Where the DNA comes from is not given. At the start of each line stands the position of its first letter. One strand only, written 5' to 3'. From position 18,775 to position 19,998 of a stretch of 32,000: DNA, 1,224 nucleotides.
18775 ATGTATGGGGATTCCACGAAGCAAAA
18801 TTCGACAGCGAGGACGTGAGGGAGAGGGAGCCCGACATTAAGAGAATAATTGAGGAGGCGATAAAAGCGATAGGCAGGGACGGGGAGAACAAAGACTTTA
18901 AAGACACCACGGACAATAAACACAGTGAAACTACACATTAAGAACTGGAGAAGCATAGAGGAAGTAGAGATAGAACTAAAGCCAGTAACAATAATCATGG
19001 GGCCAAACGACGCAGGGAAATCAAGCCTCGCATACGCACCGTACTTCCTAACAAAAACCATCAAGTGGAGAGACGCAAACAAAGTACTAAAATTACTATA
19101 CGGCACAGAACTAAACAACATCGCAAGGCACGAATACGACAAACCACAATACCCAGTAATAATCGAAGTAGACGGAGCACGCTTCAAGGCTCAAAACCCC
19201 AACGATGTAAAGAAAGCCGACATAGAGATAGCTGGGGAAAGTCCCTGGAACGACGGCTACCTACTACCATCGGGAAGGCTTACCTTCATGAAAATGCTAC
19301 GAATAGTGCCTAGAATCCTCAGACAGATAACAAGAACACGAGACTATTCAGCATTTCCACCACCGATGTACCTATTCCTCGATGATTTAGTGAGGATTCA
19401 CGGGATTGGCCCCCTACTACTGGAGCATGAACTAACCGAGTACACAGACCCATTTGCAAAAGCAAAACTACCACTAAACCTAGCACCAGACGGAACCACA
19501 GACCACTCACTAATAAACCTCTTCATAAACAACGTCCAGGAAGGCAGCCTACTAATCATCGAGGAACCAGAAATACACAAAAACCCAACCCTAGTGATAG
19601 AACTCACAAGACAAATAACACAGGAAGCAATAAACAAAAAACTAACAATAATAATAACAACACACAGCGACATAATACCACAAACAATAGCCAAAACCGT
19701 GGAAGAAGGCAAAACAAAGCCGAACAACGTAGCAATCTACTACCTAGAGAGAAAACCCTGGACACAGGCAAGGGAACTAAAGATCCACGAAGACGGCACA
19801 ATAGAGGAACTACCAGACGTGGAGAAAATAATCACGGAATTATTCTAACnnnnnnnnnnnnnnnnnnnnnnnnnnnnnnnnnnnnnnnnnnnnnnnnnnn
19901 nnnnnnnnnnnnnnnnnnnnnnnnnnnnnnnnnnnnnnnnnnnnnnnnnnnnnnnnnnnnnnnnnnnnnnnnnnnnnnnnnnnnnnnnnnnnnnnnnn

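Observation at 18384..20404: PaREP1-like / compact ABC-type ATPase / PIN-like three-gene module: candidate new ATPase-nuclease defence system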

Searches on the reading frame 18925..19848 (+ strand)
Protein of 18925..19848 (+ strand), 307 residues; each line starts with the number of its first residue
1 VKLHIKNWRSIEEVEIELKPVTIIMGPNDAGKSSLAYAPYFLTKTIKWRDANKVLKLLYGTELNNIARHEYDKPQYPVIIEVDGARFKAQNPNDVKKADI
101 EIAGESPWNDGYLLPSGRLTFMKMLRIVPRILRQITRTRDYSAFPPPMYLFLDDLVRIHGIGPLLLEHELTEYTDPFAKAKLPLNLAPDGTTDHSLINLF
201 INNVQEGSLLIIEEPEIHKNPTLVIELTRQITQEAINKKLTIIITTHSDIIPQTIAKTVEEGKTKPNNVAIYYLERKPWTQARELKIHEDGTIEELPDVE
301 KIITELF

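Call 3: search_protein_families(library=pfam, proteins=[window:18925-19848:+], max_evalue=1)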
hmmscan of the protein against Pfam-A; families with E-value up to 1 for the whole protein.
window:18925-19848:+ (307 aa): 8 families
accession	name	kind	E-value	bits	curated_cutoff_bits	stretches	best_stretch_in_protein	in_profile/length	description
PF13175.12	AAA_15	-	2.6e-19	70.5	32.1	2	2-81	5-80/374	AAA ATPase domain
PF13304.12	AAA_21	-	8.5e-10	39.6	27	2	181-249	232-300/304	AAA domain, putative AbiEii toxin, Type IV TA system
PF13476.12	AAA_23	-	2.3e-09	38.6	27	1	2-37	1-37/201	AAA domain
PF02463.25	SMC_N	-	0.00013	21.9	40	1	2-43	4-49/220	RecF/RecN/SMC N terminal domain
PF13555.12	AAA_29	-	0.00049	20.2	27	1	3-36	4-39/61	P-loop containing region of AAA domain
PF12476.13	DUF3696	-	0.0026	18.4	22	1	265-298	2-39/52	Protein of unknown function (DUF3696)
PF13514.12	AAA_27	-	0.017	15.1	22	1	13-38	16-45/206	AAA domain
PF11398.14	DUF2813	-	0.058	13.2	21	1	3-38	6-41/372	Protein of unknown function (DUF2813)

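Call 4: search_protein_families(library=padloc, proteins=[window:18925-19848:+], max_evalue=1)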
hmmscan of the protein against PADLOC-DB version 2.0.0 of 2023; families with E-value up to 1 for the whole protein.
window:18925-19848:+ (307 aa): 118 families (the best 25 are shown)
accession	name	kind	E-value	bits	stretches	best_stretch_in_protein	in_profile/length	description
PDLC03878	NsnB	-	6.4e-25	86.6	2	204-298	234-329/345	-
PDLC02979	AriA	-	2.4e-21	75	2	2-83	5-85/373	-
PDLC04707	PDC-M55A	-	2.9e-19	67.3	2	204-298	301-396/421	-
PDLC04148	HEC-03B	-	2.7e-18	64.3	2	201-298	333-431/458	-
PDLC04176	HEC-01A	-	3.4e-17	60.8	2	172-251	241-320/371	-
PDLC04179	HEC-01A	-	2e-16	58.2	2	187-255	340-408/459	-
PDLC04033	PD-T4-4_A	-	2e-15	55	2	181-251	299-369/460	-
PDLC04032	PD-T4-4_A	-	8.7e-15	52.6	2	180-259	319-398/474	-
PDLC04180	HEC-01A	-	9.8e-15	52.6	2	2-42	5-45/382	-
PDLC02981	AriAB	-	2.1e-14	51.1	2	199-251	323-376/694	-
PDLC02915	ATPase-Toprim_I-B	-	2.4e-13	47.8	2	2-45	5-48/623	-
PDLC04182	HEC-01A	-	6.5e-13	46.4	2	2-46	6-58/406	-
PDLC00070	GajA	-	1.6e-12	44.8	2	199-251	283-336/596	AAA ATPase domain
PDLC02358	Old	-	2.1e-12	44.7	2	2-44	6-48/578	Old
PDLC04664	PDC-M47A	-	2.2e-12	44.7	2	202-255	317-369/461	-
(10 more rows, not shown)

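Call 5: search_protein_families(library=ncbifam, proteins=[window:18925-19848:+], max_evalue=1)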
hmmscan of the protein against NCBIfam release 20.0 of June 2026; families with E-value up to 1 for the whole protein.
window:18925-19848:+ (307 aa): 22 families
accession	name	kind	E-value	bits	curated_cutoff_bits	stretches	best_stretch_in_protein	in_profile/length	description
NF038234.1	retron_eff_Eco8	equivalog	3.8e-10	39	250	2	2-45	5-49/679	retron Eco8 family effector endonuclease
NF047739.1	antiphage_MADS3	equivalog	1.4e-06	27.8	420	1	2-55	4-57/427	methylation-associated defense system AAA family ATPase MAD3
TIGR00611.2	recf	equivalog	1.6e-05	24.2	172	1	2-45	3-47/339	DNA replication/repair protein RecF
NF041760.1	PtuA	equivalog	0.00098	18.1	500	1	2-51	54-101/524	retron Ec78 anti-phage system effector ATPase PtuA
NF053563.1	Rkd4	equivalog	0.0031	15.7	860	1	2-38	5-42/747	arcadin-4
NF010157.0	PRK13636.1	equivalog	0.0069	15.6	463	1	205-253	158-207/285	cobalt transporter ATP-binding subunit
NF003034.1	PRK03918.1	equivalog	0.0095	13.9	700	1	2-37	5-41/878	DNA double-strand break repair ATPase Rad50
NF002572.0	PRK02224.1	equivalog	0.013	13.8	1087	1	2-41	5-45/888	DNA double-strand break repair ATPase Rad50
TIGR01978.1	sufC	equivalog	0.026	13.9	212.8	1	7-38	12-45/243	Fe-S cluster assembly ATPase SufC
NF002244.0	PRK01156.1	equivalog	0.034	12.2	847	1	2-38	5-42/895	DNA double-strand break repair ATPase Rad50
NF040873.1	AztA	equivalog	0.048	13.2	220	1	14-36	13-35/191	zinc ABC transporter ATP-binding protein AztA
TIGR03740.1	galliderm_ABC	subfamily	0.054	13.2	309.75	0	203-248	139-183/223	lantibiotic protection ABC transporter ATP-binding subunit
TIGR03864.1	PQQ_ABC_ATP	hypoth_equivalog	0.056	12.9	302.25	0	9-36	15-44/236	ABC transporter, ATP-binding subunit, PQQ-dependent alcohol dehydrogenase system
TIGR01277.1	thiQ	equivalog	0.062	12.9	245.05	1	204-250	144-190/213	thiamine ABC transporter ATP-binding protein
TIGR04435.1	restrict_AAA_1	hypoth_equivalog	0.066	11.9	300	1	205-251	417-469/568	restriction system-associated AAA family ATPase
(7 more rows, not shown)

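Call 15: find_homologous_proteins(query=window:18925-19845:+, max_evalue=0.00001)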
Query window:18925-19845:+ (307 aa): 88 proteins with E <= 0.00001 among 1348 candidates.
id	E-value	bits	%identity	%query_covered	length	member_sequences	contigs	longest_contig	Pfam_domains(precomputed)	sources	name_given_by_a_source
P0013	1.6e-201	686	100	100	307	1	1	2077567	PF13175.13,PF13476.13,PF13304.13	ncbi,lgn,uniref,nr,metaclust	ncbi:AAA family ATPase [Caldivirga maquilingensis]|uniref:Endonuclease GajA/Old nuclease/RecF-like A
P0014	9.8e-89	316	48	100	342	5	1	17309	PF13175.13,PF13476.13,PF13304.13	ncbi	-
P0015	6.3e-88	313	45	100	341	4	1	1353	PF13175.13,PF13304.13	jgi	-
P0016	9.0e-87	309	47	100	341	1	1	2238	PF13175.13,PF13304.13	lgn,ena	-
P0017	2.1e-86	308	46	100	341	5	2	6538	PF13175.13,PF13304.13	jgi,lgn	-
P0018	7.9e-86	306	46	100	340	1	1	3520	PF13175.13,PF13304.13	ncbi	-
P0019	4.3e-85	304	46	100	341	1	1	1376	PF13175.13,PF13304.13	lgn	-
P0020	1.0e-84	303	46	100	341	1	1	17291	PF11398.15,PF13175.13,PF13304.13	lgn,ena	-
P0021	5.5e-84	300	45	100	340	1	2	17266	PF13175.13,PF13304.13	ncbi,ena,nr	ncbi:MAG: AAA family ATPase [Desulfurococcales archaeon]|nr:AAA family ATPase [Desulfurococcales arc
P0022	2.9e-83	298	43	100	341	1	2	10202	PF13175.13,PF13304.13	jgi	-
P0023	8.0e-83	296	43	100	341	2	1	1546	PF13175.13,PF13304.13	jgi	-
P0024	4.0e-82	294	42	100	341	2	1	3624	PF13175.13,PF13304.13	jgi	-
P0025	6.9e-80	287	42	100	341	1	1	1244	PF13175.13,PF13304.13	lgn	-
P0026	3.1e-79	285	46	100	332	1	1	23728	PF13175.13,PF13476.13,PF13304.13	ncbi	-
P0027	2.2e-77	278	42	100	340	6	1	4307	PF13175.13,PF13304.13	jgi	-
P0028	3.3e-77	278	44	100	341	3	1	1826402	PF13175.13,PF13304.13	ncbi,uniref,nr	ncbi:AAA family ATPase [Pyrobaculum islandicum]|uniref:AAA family ATPase n=1 Tax=Pyrobaculum islandi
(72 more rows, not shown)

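Call 17: find_related_loci(query=A2, collection=genome_contigs, flank=6000)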
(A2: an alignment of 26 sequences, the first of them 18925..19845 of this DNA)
Query A2 (307 aa) in genome_contigs; peptide patterns used: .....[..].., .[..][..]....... (x = any residue, [..] = any of these).
38 stretches matched a pattern; 16 encode a relative of the query (tblastn E <= 1e-3); 15 distinct loci.
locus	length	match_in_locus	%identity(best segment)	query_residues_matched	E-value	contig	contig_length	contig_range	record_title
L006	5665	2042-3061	45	1-307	2e-95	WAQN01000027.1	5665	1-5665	MAG: Desulfurococcales archaeon isolate S146_67_esom k151_25915, whole genome shotgun sequence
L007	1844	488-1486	43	7-307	2e-91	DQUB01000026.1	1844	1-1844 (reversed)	MAG TPA_asm: Pyrodictium sp. isolate SZUA-1443 k95_50117, whole genome shotgun sequence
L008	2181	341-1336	41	3-307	9e-81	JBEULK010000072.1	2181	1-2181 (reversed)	MAG: Pyrobaculum sp. isolate KC_015 contig74, whole genome shotgun sequence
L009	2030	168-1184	42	1-307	2e-80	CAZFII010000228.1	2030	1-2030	MAG TPA_asm: uncultured archaeon isolate binchicken_co357_45 genome assembly, contig: NODE_36576_length_2030_cov_5.38481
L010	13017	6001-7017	40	1-307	1e-75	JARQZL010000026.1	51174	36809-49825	MAG: Archaeoglobales archaeon isolate INS_M23_B45 DNNIEKAA_26, whole genome shotgun sequence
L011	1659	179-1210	40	1-307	2e-75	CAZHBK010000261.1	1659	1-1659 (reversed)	MAG TPA_asm: uncultured Nitrososphaeria archaeon isolate SRP141559_co1_81 genome assembly, contig: NODE_51073_length_165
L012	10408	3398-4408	37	3-307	1e-71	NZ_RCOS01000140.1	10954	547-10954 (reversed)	Candidatus Methanodesulfokora washburnensis strain MDKW Ga0080004_1136424, whole genome shotgun sequence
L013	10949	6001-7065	38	1-307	4e-70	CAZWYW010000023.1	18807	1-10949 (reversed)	MAG TPA_asm: uncultured Candidatus Bathyarchaeia archaeon isolate SRP141552_co1_226 genome assembly, contig: NODE_1173_l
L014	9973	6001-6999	39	1-307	2e-67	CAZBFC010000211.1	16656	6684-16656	MAG TPA_asm: uncultured archaeon isolate binchicken_co219_101 genome assembly, contig: k141_324651, whole genome shotgun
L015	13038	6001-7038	39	1-307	9e-67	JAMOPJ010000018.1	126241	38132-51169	MAG: Archaeoglobaceae archaeon isolate 4559-240_metabat1_scaf2bin.032 4559-240_scaffold_19_c1, whole genome shotgun sequ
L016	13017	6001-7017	35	5-307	2e-59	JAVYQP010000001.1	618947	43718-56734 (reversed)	MAG: Archaeoglobaceae archaeon isolate DRTY-1_201901_bins_47 DRTY-1_201901_bins_47_scaffold_1, whole genome shotgun sequ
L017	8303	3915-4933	36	1-307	6e-56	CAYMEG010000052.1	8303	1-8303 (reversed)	MAG TPA_asm: uncultured archaeon isolate binchicken_co409_32 genome assembly, contig: NODE_1315_length_8303_cov_69.55565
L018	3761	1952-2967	43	1-307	4e-65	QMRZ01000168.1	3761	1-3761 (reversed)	MAG: Thermoprotei archaeon isolate B17_G15 B17_Guay15_scaffold_13460, whole genome shotgun sequence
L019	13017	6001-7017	38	1-307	4e-68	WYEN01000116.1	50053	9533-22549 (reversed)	MAG: Desulfurococcales archaeon isolate EvPrim.Bin15 NODE_60_length_50053_cov_28.9262, whole genome shotgun sequence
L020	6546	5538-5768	45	1-78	1e-16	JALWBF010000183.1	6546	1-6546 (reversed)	MAG: Archaeoglobaceae archaeon isolate T10_metabat2_scaf2bin.120 T10_NODE_7049_length_6546_cov_6.042842, whole genome sh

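Call 40: search_protein_families(library=pfam, proteins=[L010:4332-5423:+, L010:5420-5878:-, L012:1310-3151:+, L013:5280-5873:+, L014:5342-5965:+, L015:5341-5964:+, L016:4825-5778:+, L017:3199-3879:+, L019:4758-5801:-, L007:26-385:+], max_evalue=0.01)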
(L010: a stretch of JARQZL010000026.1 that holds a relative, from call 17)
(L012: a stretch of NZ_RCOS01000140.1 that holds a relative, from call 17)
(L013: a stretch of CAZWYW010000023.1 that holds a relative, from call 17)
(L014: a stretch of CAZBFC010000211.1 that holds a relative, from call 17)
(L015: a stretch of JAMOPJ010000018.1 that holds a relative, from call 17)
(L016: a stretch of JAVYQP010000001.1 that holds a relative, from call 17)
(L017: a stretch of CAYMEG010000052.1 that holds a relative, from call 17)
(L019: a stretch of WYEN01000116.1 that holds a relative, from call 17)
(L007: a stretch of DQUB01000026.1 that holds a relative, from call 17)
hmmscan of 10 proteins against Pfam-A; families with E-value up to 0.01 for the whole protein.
L010:4332-5423:+ (363 aa): 2 families
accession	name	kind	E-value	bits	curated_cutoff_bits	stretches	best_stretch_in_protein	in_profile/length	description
PF13520.12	AA_permease_2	-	1.2e-30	107.2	27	1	5-351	45-412/427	Amino acid permease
PF00324.27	AA_permease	-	8.6e-15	54.8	24.6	1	2-316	42-379/470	Amino acid permease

L010:5420-5878:- (152 aa): 1 family
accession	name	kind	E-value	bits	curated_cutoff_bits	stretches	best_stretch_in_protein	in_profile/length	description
PF09999.14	DUF2240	-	9.6e-44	149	22.3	1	2-144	2-144/144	Uncharacterized protein conserved in archaea (DUF2240)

L012:1310-3151:+ (613 aa): 18 families
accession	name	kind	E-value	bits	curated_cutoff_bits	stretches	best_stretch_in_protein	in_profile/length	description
PF13087.12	AAA_12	-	9e-43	146.5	27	1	415-587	16-194/195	AAA domain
PF13086.12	AAA_11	-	2e-35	123.3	27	1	162-392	1-256/257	AAA domain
PF13245.12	AAA_19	-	7.2e-14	52.6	25.1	1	179-391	10-134/134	AAA domain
PF13604.12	AAA_30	-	1.9e-13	51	27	1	163-226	2-64/191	AAA domain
PF01443.25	Viral_helicase1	-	7.2e-12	46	21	1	527-584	169-227/228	Viral superfamily 1 RNA helicase core domain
PF04851.21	ResIII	-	1.4e-08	35.3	22.5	1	160-227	1-72/164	Type III restriction enzyme, res subunit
PF00580.27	UvrD-helicase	-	1.5e-06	28.6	23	1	182-227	15-64/271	UvrD/REP helicase N-terminal domain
PF13191.12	AAA_16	-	3.8e-05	24.7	32.6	1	165-228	6-73/167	AAA ATPase domain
PF13538.12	UvrD_C_2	-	6.8e-05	23.1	27.4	1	537-584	4-52/52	UvrD-like helicase C-terminal domain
PF13361.12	UvrD_C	-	0.00011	22.2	25.6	0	419-544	3-105/350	UvrD-like helicase C-terminal domain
PF13401.12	AAA_22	-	0.00027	21.7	27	1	180-232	5-58/130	AAA domain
PF01637.24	ATPase_2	-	0.00028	21.2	33.2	1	165-277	5-105/225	ATPase domain predominantly from Archaea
PF20720.3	nSTAND3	-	0.0011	19.1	27.2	1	178-217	15-54/155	Novel STAND NTPase 3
PF00270.35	DEAD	-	0.0013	18.9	26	1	166-227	3-64/167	DEAD/DEAH box helicase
PF00448.28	SRP54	-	0.0028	17.7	22.7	1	182-215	3-36/196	SRP54-type protein, GTPase domain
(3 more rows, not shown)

L013:5280-5873:+ (197 aa): 2 families
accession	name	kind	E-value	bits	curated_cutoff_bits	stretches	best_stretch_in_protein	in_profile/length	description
PF00881.29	Nitroreductase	-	2.2e-34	119.5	23.5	1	19-170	1-167/167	Nitroreductase family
PF14512.11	TM1586_NiRdase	-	1.8e-13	51.1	27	1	125-190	88-152/215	Putative TM nitroreductase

L014:5342-5965:+ (207 aa): 3 families
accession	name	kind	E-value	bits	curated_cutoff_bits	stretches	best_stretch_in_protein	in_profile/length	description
PF00753.33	Lactamase_B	-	6.3e-36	124.6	22.7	1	9-184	2-196/196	Metallo-beta-lactamase superfamily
PF19583.5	ODP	-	4.9e-13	49.8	27.2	1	13-147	3-138/194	ODP family beta lactamase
PF12706.13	Lactamase_B_2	-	0.0003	20.9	27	1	41-145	24-143/200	Beta-lactamase superfamily domain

L015:5341-5964:+ (207 aa): 3 families
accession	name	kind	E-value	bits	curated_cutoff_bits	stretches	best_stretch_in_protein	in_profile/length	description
PF00753.33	Lactamase_B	-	1.5e-35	123.4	22.7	1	9-184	2-196/196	Metallo-beta-lactamase superfamily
PF19583.5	ODP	-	5.7e-13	49.6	27.2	1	13-147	3-138/194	ODP family beta lactamase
PF12706.13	Lactamase_B_2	-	0.00016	21.8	27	1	43-147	26-145/200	Beta-lactamase superfamily domain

L016:4825-5778:+ (317 aa): 9 families
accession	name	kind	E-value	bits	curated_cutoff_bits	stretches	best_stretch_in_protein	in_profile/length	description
PF01170.24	UPF0020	-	4.4e-24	85.7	22.3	1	150-291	1-174/197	RMKL-like, methyltransferase domain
PF13649.12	Methyltransf_25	-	1.3e-11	45.5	27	1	180-278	1-96/97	Methyltransferase domain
PF08241.18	Methyltransf_11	-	5.9e-11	43.3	21.2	1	181-281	1-93/95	Methyltransferase domain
PF13847.12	Methyltransf_31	-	3.1e-10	40.4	27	1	177-293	4-119/145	Methyltransferase domain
PF01555.25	N6_N4_Mtase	-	0.00012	22.5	26.7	1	164-212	169-217/221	DNA methylase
PF01209.24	Ubie_methyltran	-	0.00013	21.8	20.1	1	170-292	40-160/233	ubiE/COQ5 methyltransferase family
PF02926.22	THUMP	-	0.00051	20.8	20.6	1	82-135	25-83/84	THUMP domain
PF11599.14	AviRa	-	0.0014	18.6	25.7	0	167-221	41-100/232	RRNA methyltransferase AviRa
PF02384.22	N6_Mtase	-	0.0016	18.3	20.4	1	163-194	32-64/311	N-6 DNA Methylase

L017:3199-3879:+ (226 aa): 3 families
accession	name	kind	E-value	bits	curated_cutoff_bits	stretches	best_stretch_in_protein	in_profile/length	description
PF00753.33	Lactamase_B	-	1.7e-37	129.7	22.7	1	28-203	2-196/196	Metallo-beta-lactamase superfamily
PF19583.5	ODP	-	3.3e-13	50.4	27.2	1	32-166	3-138/194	ODP family beta lactamase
PF12706.13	Lactamase_B_2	-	0.00013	22.1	27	1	63-165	27-144/200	Beta-lactamase superfamily domain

L019:4758-5801:- (347 aa): 2 families
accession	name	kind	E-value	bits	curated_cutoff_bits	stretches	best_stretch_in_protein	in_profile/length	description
PF07521.17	RMMBL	-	2.9e-05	24.4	21.6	1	294-318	13-37/63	Zn-dependent metallo-hydrolase RNA specificity domain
PF12706.13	Lactamase_B_2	-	0.00012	22.1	27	1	32-151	35-171/200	Beta-lactamase superfamily domain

L007:26-385:+ (119 aa): 1 family
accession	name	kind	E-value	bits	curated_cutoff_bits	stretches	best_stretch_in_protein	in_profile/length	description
PF14103.11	DUF4276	-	4e-07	30.9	30.2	1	8-116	56-191/192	Domain of unknown function (DUF4276)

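Call 41: search_protein_families(library=pfam, proteins=[L010:7670-9088:-, L012:5803-6786:-, L013:7965-9155:+, L014:7595-8317:+, L015:7623-8351:+, L016:7771-10581:-, L017:5639-6412:+, L019:7706-8779:+], max_evalue=0.01)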
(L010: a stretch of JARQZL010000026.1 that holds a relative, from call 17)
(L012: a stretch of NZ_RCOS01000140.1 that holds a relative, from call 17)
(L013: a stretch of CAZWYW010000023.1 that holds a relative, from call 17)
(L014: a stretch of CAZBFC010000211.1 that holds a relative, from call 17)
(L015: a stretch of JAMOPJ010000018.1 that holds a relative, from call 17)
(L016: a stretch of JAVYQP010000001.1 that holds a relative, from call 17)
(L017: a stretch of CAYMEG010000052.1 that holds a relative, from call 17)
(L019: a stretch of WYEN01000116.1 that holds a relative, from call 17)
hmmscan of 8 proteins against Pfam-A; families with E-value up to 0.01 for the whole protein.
L010:7670-9088:- (472 aa): 2 families
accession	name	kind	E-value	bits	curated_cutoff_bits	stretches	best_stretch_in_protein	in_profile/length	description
PF02934.20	GatB_N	-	5.6e-109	364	23.4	1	4-280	1-272/277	GatB/GatE catalytic domain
PF02637.23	GatB_Yqey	-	2.5e-43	147.9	27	1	323-470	1-148/148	GatB domain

L012:5803-6786:- (327 aa): 0 families

L013:7965-9155:+ (396 aa): 2 families
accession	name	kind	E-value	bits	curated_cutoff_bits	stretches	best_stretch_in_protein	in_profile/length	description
PF07690.21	MFS_1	-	2.1e-36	126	33.4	2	226-393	8-170/347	Major Facilitator Superfamily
PF00083.30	Sugar_tr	-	1.4e-05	24.6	22.3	1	266-394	60-187/452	Sugar (and other) transporter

L014:7595-8317:+ (240 aa): 2 families
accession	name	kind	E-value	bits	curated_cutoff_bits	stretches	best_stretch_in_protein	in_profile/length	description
PF00588.24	SpoU_methylase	-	1.4e-26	93.7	29.7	1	5-154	4-142/142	SpoU rRNA Methylase family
PF09936.14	Methyltrn_RNA_4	-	0.0012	19.1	22.6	1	53-154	79-178/182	SAM-dependent RNA methyltransferase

L015:7623-8351:+ (242 aa): 1 family
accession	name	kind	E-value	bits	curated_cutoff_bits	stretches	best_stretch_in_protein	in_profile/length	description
PF00588.24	SpoU_methylase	-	2.2e-25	89.9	29.7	1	5-154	4-142/142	SpoU rRNA Methylase family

L016:7771-10581:- (936 aa): 2 families
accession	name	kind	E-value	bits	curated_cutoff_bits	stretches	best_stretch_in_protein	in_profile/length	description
PF18204.6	PGF-CTERM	-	4.2e-10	39.7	18.8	1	913-935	1-23/23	PGF-CTERM motif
PF07703.20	A2M_BRD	-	1.9e-07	32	22.7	1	118-206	50-131/140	Alpha-2-macroglobulin bait region domain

L017:5639-6412:+ (257 aa): 2 families
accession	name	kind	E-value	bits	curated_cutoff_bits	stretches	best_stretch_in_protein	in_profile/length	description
PF00588.24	SpoU_methylase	-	1.9e-26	93.3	29.7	1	21-171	3-142/142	SpoU rRNA Methylase family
PF09936.14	Methyltrn_RNA_4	-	0.0024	18.2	22.6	1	65-171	74-178/182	SAM-dependent RNA methyltransferase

L019:7706-8779:+ (357 aa): 1 family
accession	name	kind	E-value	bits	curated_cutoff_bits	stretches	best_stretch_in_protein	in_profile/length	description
PF05167.17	DUF711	-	3.5e-30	105.6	25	1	144-350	186-411/413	Uncharacterised ACR (DUF711)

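Call 42: search_protein_families(library=padloc, alignment_id=A2, max_evalue=1e-10)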
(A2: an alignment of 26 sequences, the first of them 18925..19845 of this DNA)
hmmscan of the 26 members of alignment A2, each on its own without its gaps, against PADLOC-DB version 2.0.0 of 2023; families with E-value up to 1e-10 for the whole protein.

A. member 1, window:18925-19845:+ (307 aa): 18 families
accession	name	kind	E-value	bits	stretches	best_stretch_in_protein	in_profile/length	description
PDLC03878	NsnB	-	6.4e-25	86.6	1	204-298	234-329/345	-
PDLC02979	AriA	-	2.4e-21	75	1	2-83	5-85/373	-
PDLC04707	PDC-M55A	-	2.9e-19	67.3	0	204-298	301-396/421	-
PDLC04148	HEC-03B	-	2.7e-18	64.3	1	201-298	333-431/458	-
PDLC04176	HEC-01A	-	3.4e-17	60.8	0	172-251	241-320/371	-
PDLC04179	HEC-01A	-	2e-16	58.2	0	187-255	340-408/459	-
PDLC04033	PD-T4-4_A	-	2e-15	55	0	181-251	299-369/460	-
PDLC04032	PD-T4-4_A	-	8.7e-15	52.6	0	180-259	319-398/474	-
PDLC04180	HEC-01A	-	9.8e-15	52.6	0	2-42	5-45/382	-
PDLC02981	AriAB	-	2.1e-14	51.1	0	199-251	323-376/694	-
PDLC02915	ATPase-Toprim_I-B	-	2.4e-13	47.8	0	2-45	5-48/623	-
PDLC04182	HEC-01A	-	6.5e-13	46.4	0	2-46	6-58/406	-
PDLC00070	GajA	-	1.6e-12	44.8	0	199-251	283-336/596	AAA ATPase domain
PDLC02358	Old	-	2.1e-12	44.7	0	2-44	6-48/578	Old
PDLC04664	PDC-M47A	-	2.2e-12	44.7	0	202-255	317-369/461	-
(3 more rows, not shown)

B. families by the number of members that match (of 26 scanned): 37 families (the first 25 are shown)
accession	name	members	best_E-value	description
PDLC03878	NsnB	26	6.8e-27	-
PDLC02979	AriA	26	3e-24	-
PDLC04707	PDC-M55A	24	2.4e-20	-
PDLC04179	HEC-01A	24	1.1e-19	-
PDLC04148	HEC-03B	24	2.7e-18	-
PDLC02980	AriA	22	1.5e-15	-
PDLC04176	HEC-01A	17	1.9e-17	-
PDLC02981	AriAB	14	5.1e-15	-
PDLC02915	ATPase-Toprim_I-B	13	2.4e-13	-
PDLC04180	HEC-01A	9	9.8e-15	-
PDLC04392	PDC-M07A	8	9.7e-15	-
PDLC04391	PDC-M07A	7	6.4e-17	-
PDLC04033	PD-T4-4_A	7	2e-15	-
PDLC04393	PDC-M07A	7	4.7e-13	-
PDLC04182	HEC-01A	6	1.5e-14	-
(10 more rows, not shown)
